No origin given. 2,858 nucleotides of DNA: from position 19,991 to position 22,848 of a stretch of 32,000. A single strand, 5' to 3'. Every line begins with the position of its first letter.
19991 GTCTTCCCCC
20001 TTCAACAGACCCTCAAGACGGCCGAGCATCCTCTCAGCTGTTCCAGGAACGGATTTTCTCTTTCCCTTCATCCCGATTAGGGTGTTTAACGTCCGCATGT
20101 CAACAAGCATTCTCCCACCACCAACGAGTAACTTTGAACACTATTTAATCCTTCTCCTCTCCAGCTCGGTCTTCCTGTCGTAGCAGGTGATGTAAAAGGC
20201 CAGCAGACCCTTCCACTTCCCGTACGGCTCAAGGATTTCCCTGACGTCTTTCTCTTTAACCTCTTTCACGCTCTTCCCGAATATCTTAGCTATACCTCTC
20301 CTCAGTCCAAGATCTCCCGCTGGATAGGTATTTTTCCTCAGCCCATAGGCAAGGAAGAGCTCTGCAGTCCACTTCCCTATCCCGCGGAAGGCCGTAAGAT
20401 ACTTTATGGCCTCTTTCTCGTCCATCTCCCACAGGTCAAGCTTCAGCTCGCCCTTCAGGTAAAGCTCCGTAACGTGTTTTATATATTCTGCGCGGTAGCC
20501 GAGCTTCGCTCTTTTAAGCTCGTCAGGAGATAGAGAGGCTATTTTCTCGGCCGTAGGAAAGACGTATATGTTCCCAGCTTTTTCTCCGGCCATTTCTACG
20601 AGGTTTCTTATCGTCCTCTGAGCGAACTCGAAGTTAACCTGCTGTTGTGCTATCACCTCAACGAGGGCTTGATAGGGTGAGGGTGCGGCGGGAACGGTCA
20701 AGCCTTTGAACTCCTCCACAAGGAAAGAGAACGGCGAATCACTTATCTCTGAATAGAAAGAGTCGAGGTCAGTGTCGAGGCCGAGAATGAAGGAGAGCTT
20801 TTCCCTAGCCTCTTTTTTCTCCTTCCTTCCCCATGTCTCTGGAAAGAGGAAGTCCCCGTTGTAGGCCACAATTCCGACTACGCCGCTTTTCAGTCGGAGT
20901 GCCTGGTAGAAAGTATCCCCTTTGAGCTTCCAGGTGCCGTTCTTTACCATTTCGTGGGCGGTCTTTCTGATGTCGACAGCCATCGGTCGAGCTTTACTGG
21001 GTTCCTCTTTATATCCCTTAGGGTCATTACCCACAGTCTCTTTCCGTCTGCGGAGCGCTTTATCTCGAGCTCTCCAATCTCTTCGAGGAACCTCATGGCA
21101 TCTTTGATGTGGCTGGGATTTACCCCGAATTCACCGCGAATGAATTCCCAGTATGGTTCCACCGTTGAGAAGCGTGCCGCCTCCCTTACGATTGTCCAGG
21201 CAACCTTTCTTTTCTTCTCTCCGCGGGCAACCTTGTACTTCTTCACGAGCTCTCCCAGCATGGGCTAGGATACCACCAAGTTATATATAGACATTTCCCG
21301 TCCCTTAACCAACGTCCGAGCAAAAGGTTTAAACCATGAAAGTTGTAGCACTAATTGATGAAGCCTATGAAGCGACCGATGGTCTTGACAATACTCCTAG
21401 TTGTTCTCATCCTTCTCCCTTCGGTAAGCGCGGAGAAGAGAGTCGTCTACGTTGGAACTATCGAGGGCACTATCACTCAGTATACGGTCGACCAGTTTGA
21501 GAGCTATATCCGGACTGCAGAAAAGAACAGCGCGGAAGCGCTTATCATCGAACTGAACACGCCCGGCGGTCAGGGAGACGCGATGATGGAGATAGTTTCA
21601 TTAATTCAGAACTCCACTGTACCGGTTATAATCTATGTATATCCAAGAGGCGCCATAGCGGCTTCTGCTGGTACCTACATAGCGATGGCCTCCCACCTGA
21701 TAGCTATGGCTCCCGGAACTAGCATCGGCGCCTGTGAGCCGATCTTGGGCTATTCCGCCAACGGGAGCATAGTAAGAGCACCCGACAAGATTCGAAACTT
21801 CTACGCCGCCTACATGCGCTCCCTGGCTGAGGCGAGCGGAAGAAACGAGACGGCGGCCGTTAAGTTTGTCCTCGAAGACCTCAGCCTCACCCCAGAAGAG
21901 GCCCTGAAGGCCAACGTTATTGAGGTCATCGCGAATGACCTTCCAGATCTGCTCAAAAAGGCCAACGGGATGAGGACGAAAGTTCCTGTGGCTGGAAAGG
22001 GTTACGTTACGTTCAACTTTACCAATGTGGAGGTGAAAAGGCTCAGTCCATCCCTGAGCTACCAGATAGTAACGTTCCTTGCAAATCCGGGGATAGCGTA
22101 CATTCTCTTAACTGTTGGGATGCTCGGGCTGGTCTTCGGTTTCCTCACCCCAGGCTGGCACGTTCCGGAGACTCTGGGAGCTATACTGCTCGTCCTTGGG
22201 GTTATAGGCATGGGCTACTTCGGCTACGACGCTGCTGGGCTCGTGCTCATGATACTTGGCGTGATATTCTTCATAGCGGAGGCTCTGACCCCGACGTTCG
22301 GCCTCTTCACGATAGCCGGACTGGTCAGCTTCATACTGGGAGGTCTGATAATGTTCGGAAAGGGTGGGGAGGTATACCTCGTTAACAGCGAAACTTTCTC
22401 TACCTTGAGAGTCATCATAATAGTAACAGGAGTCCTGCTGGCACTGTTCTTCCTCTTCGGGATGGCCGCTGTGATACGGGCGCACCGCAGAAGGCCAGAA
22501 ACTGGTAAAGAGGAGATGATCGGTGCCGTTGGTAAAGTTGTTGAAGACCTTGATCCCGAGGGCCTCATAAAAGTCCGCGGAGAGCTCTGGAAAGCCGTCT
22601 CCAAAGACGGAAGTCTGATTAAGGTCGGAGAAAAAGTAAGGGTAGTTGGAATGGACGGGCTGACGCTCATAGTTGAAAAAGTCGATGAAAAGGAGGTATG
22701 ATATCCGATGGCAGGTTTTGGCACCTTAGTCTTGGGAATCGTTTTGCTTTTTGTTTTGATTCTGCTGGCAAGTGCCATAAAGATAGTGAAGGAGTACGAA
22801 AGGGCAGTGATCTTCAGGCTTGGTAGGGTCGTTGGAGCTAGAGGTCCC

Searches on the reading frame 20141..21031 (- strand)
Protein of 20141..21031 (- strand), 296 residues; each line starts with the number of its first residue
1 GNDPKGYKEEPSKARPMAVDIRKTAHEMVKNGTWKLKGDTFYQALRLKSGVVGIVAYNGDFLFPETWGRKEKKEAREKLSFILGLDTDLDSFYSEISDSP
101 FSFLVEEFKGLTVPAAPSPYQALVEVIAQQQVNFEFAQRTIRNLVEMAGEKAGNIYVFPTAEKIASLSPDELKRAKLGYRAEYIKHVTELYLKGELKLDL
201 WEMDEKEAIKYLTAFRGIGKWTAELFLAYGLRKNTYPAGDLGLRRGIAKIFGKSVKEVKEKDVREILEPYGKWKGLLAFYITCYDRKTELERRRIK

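Call 80: search_protein_families(library=pfam, proteins=[window:20141-21031:-], max_evalue=0.001)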
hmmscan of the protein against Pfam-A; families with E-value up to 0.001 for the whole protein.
window:20141-21031:- (296 aa): 1 family
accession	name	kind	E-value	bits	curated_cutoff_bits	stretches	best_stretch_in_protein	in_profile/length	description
PF00730.31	HhH-GPD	-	5.9e-13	49.5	26.2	1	124-267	1-102/108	HhH-GPD superfamily base excision DNA repair protein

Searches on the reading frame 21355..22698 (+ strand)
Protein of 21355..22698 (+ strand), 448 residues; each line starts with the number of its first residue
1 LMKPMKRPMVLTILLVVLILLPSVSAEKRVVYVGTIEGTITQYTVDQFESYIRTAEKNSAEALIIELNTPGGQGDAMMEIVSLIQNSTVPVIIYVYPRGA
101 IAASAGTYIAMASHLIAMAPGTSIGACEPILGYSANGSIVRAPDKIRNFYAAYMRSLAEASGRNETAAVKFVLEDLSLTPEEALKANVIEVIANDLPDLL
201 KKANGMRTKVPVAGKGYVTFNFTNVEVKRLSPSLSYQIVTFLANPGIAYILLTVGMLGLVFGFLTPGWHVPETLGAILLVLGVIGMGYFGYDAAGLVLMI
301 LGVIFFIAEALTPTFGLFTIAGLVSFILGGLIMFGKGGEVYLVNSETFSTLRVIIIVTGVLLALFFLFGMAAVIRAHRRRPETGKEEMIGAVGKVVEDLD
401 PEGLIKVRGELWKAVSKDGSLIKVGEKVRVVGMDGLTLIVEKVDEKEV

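Call 80: search_protein_families(library=pfam, proteins=[window:21355-22698:+], max_evalue=0.001)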
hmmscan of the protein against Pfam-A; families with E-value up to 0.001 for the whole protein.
window:21355-22698:+ (448 aa): 5 families
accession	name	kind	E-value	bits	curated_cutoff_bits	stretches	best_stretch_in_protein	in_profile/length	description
PF25145.1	NfeD1b_N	-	5.8e-24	85.2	40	1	31-189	2-152/189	NfeD1b, N-terminal domain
PF24961.1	NfeD_membrane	-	8.4e-21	74.7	26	1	247-368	2-115/119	NfeD integral membrane domain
PF01957.25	NfeD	-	1e-19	70.9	29.1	1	386-442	2-57/57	NfeD-like C-terminal, partner-binding domain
PF00574.28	CLP_protease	-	6.4e-06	26.6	20.2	1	30-192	19-178/182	Clp protease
PF01972.22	SDH_protease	-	0.00058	19.4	31.3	1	51-145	84-173/286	ClpP-like SDH-type serine proteinase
